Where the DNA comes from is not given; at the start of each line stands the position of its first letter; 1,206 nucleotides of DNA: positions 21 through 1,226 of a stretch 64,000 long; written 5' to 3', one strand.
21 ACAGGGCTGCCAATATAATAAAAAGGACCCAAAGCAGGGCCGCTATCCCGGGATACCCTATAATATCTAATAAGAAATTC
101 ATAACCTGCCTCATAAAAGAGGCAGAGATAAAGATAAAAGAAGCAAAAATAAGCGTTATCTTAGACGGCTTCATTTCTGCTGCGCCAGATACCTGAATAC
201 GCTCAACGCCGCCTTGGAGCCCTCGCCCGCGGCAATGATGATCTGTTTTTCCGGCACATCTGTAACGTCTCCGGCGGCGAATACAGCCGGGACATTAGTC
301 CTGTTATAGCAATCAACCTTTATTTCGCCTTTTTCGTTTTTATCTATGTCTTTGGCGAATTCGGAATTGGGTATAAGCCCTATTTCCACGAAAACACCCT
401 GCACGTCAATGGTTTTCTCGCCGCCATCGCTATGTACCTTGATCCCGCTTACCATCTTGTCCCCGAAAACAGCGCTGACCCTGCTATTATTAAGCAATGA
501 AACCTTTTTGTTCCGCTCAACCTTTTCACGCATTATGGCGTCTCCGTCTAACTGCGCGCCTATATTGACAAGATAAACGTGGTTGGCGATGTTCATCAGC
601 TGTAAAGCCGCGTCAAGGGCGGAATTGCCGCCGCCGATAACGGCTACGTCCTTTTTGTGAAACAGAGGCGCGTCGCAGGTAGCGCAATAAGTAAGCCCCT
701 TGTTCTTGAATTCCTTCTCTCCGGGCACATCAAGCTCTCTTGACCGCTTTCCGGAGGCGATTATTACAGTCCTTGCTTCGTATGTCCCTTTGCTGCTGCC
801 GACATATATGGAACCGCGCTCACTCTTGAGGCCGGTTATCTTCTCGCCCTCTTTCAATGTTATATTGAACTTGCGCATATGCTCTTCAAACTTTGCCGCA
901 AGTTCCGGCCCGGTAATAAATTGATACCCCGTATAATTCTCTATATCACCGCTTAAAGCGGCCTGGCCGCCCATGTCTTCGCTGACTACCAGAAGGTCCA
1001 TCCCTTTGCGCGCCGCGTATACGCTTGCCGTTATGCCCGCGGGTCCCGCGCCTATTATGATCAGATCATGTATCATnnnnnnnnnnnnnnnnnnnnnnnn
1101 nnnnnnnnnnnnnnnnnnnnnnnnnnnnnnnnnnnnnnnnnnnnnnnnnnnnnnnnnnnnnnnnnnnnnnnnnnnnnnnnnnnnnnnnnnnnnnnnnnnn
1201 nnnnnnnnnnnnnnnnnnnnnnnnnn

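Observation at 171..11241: Gap-free 11 kb Rrf2-headed oxidative/nitrosative-stress and low-potential redox supra-operon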

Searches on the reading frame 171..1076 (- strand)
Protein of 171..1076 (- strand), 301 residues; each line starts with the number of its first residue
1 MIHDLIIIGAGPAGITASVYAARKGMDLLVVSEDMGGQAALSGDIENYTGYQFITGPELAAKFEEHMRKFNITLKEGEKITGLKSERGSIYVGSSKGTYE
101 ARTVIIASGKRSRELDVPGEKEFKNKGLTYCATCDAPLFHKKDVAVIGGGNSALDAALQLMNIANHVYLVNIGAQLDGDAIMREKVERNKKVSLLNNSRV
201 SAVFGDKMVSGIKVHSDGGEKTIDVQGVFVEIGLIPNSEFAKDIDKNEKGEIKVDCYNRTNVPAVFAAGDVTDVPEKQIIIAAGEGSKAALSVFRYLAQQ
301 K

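Call 4: search_protein_families(library=pfam, proteins=[window:171-1076:-], max_evalue=0.01)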
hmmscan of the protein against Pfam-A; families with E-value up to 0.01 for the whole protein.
window:171-1076:- (301 aa): 13 families
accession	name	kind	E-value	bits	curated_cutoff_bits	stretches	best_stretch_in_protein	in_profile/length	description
PF07992.20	Pyr_redox_2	-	9.1e-45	153.7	26.1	1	4-282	2-287/291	Pyridine nucleotide-disulphide oxidoreductase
PF13738.12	Pyr_redox_3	-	8.9e-29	101.1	30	2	52-269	76-305/305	Pyridine nucleotide-disulphide oxidoreductase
PF00070.33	Pyr_redox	-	1.2e-11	45.4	22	1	144-215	2-80/82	Pyridine nucleotide-disulphide oxidoreductase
PF03486.20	HI0933_like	-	2.7e-08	34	50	1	4-33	2-31/244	HI0933-like protein Rossmann domain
PF12831.13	FAD_oxidored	-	3.1e-08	33.8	27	1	4-50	1-52/416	FAD dependent oxidoreductase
PF00890.30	FAD_binding_2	-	3.9e-07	30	20.4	1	4-42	1-41/414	FAD binding domain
PF01266.30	DAO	-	3.4e-06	27.2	27.9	0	4-39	1-37/353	FAD dependent oxidoreductase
PF01946.23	Thi4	-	1e-05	25.4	26.2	1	3-42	18-60/235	Thi4 family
PF01134.28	GIDA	-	1.5e-05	24.7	22.1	1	4-37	1-34/391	Glucose inhibited division protein A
PF13450.12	NAD_binding_8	-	2.8e-05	24.7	21.9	1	7-68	1-62/68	NAD(P)-binding Rossmann-like domain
PF13434.12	Lys_Orn_oxgnase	-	0.0013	18.4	21.3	0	95-166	142-213/339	L-lysine 6-monooxygenase/L-ornithine 5-monooxygenase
PF01494.25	FAD_binding_3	-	0.0084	15.8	22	0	5-33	4-32/349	FAD binding domain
PF00743.25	FMO-like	-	0.0092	14.9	22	0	117-202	159-240/532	Flavin-binding monooxygenase-like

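Call 9: find_encoding_contigs(protein=window:171-1076:-, flank=10000, max_places=6)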
Protein window:171-1076:- (301 aa): 1 contig read that carries it; 1 place shown.
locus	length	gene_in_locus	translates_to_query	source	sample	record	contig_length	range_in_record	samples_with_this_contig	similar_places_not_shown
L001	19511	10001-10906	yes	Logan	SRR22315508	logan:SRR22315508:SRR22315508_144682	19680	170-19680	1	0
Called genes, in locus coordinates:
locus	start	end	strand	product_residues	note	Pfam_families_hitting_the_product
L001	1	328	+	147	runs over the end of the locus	PF02082:Rrf2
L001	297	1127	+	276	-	PF00037:Fer4, PF12797:Fer4_2 (weak), PF12837:Fer4_6, PF12838:Fer4_7 (faint), PF13237:Fer4_10, PF14697:Fer4_21 (weak), PF13187:Fer4_9 (weak), PF27217:AF_0155, +1 more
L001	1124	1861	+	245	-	PF01966:HD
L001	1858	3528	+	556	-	PF03063:Prismane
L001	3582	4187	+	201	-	PF00578:AhpC-TSA, PF08534:Redoxin, PF10417:1-cysPrx_C (weak)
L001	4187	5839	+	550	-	PF01558:POR, PF02776:TPP_enzyme_N (faint), PF01855:POR_N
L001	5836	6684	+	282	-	PF02775:TPP_enzyme_C, PF12367:PFO_beta_C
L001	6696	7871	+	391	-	PF00753:Lactamase_B, PF19583:ODP, PF00258:Flavodoxin_1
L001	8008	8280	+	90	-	PF01329:Pterin_4a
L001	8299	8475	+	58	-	-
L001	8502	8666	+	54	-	PF00301:Rubredoxin, PF21349:RUBY_RBDX (faint)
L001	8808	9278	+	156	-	PF01243:PNPOx_N, PF04289:DUF447_N (weak)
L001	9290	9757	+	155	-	PF02915:Rubrerythrin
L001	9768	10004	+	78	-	PF00462:Glutaredoxin, PF05768:Glrx-like (weak), PF13417:GST_N_3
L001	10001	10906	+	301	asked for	PF00890:FAD_binding_2 (faint), PF01134:GIDA (faint), PF01266:DAO (faint), PF01946:Thi4 (faint), PF07992:Pyr_redox_2, PF12831:FAD_oxidored (weak), PF13738:Pyr_redox_3, PF00070:Pyr_redox, +2 more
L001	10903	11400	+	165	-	PF04892:VanZ-LLP1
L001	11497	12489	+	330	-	PF00106:adh_short (weak), PF01073:3Beta_HSD, PF01370:Epimerase, PF02719:Polysacc_synt_2, PF04321:RmlD_sub_bind, PF13460:NAD_binding_10, PF16363:GDP_Man_Dehyd, PF07993:NAD_binding_4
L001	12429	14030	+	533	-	PF01467:CTP_transf_like, PF00294:PfkB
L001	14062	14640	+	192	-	PF13580:SIS_2, PF01380:SIS (faint)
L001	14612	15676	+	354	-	PF04055:Radical_SAM, PF13186:SPASM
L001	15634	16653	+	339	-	PF00676:E1_dh, PF02775:TPP_enzyme_C (faint)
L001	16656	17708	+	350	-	PF02779:Transket_pyr, PF02780:Transketolase_C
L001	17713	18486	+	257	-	PF00535:Glycos_transf_2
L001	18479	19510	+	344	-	?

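Call 20: search_protein_families(library=ncbifam, proteins=[window:171-1076:-], max_evalue=0.001)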
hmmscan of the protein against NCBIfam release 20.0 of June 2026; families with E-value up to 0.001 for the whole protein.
window:171-1076:- (301 aa): 102 families (the best 25 are shown)
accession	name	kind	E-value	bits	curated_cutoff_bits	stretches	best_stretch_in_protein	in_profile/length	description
TIGR03140.1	AhpF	equivalog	4.6e-96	322.4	502.9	1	3-299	213-514/515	alkyl hydroperoxide reductase subunit F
TIGR01292.1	TRX_reduct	equivalog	5.9e-88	294.5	343.45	1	3-297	1-300/300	thioredoxin-disulfide reductase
TIGR03143.1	AhpF_homolog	hypoth_equivalog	4.6e-57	193.8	687.65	1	2-301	4-312/555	putative alkyl hydroperoxide reductase F subunit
NF007614.0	PRK10262.1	equivalog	2.1e-49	168.4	644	1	4-298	8-315/321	thioredoxin-disulfide reductase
TIGR04018.1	Bthiol_YpdA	hypoth_equivalog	1.5e-24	86.4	339.9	2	67-276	80-293/316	YpdA family putative bacillithiol disulfide reductase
TIGR03385.1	CoA_CoA_reduc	equivalog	1.1e-21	77.2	578.8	1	5-274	2-285/439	CoA-disulfide reductase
TIGR02053.1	MerA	equivalog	3e-20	72.7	454.45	1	61-294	92-329/465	mercury(II) reductase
TIGR01350.1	lipoamide_DH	equivalog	3e-20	72.4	408.8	2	85-275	114-312/461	dihydrolipoyl dehydrogenase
NF009409.0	PRK12770.1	subfamily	8.2e-19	67.9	343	1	6-300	22-353/360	putative glutamate synthase subunit beta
NF007123.0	PRK09564.1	equivalog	5.3e-17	61.6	458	2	141-274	149-286/444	CoA-disulfide reductase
NF005883.0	PRK07845.1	equivalog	9.6e-16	57.8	479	1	84-275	120-317/466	NAD(P)H-quinone dehydrogenase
TIGR01316.1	gltA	equivalog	2.5e-15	56.2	471.75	1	212-297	363-449/449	NADPH-dependent glutamate synthase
TIGR01424.1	gluta_reduc_2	equivalog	3.8e-15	55.4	606.05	1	89-274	119-305/446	glutathione-disulfide reductase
NF004945.0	PRK06292.2-3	equivalog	6.5e-15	55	494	1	96-272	125-305/457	dihydrolipoyl dehydrogenase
NF041853.1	hythiocyan_redase_MerA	equivalog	1.3e-14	54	650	1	141-272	160-295/440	hypothiocyanous acid reductase MerA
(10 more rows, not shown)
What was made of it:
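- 171..1076 (-): Low-Mr TrxR-like flavoprotein with a CATC motif, 301 aa. Closest to the AhpF C-terminal half. Below both the AhpF and TrxR equivalog cut-offs (call 20).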

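Call 34: search_solved_structures(query=window:171-1076:-, max_evalue=1e-20, show_alignments=1)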
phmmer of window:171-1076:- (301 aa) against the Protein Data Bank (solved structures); distinct sequences matched with E-value up to 1e-20: 53.
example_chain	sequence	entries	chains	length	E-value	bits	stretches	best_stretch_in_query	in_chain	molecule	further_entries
1fl2_A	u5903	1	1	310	5.9e-67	229.3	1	3-300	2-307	ALKYL HYDROPEROXIDE REDUCTASE SUBUNIT F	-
4o5q_A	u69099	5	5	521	2.6e-66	227.2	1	3-300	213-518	Alkyl hydroperoxide reductase subunit F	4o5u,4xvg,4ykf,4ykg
1hyu_A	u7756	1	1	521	2.7e-66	227.1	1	3-300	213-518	ALKYL HYDROPEROXIDE REDUCTASE SUBUNIT F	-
4zn0_A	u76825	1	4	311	7.5e-61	209.3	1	2-298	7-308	Thioredoxin reductase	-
3f8p_A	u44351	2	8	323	4.2e-57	197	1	4-301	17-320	Thioredoxin reductase (TrxB-3)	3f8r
5uth_A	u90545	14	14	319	1.2e-56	195.5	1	2-300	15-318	Thioredoxin reductase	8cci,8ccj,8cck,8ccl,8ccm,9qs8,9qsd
3cty_A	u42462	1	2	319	1.6e-56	195.1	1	4-295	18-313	Thioredoxin reductase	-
9xub_A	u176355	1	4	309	5.9e-56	193.2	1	2-299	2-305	Thioredoxin reductase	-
2a87_A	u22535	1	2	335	7.2e-56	192.9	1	2-299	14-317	Thioredoxin reductase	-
3f8d_A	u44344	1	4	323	9.3e-56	192.6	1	4-301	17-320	Thioredoxin reductase (TrxB-3)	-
5uwy_A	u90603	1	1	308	1.1e-55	192.3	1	2-298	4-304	Thioredoxin reductase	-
7aaw_A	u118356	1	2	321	1.1e-54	189.1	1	2-297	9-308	Thioredoxin reductase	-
7jyp_A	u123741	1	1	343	1.2e-53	185.7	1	3-289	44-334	Thioredoxin reductase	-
4gcm_A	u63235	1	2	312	5.1e-52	180.3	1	4-297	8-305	Thioredoxin reductase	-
3r9u_A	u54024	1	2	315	7.3e-52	179.8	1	4-297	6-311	Thioredoxin reductase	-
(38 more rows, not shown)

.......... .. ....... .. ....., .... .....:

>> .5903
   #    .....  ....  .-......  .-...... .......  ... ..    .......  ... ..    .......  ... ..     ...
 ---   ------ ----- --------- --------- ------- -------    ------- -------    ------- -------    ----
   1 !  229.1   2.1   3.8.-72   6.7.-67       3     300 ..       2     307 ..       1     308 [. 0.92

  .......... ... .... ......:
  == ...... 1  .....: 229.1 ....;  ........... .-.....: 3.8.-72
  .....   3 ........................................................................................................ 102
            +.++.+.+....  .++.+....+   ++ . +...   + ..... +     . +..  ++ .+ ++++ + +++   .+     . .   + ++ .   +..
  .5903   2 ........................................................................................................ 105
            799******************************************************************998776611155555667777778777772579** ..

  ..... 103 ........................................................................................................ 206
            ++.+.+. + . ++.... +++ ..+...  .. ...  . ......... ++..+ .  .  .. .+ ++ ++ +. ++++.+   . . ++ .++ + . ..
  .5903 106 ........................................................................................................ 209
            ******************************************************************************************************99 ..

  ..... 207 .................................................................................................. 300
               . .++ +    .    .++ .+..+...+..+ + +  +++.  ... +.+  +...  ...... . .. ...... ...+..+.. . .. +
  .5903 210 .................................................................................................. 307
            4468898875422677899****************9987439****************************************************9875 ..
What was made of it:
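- On Cp34/Cp9/Cp20-type AhpC-reducing system: PDB 1FL2 is the best hit at 229 bits (call 34).
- On Ferredoxin-dependent flavin thioredoxin reductase (FFTR): 6GNA, 6GNC and 6GND score 115-120 bits, against 229 for AhpF and about 195-209 for NAD(P)H TrxRs (call 34).
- Tried and rejected: Rejected: AhpF and NAD(P)H TrxRs score far higher (call 34).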
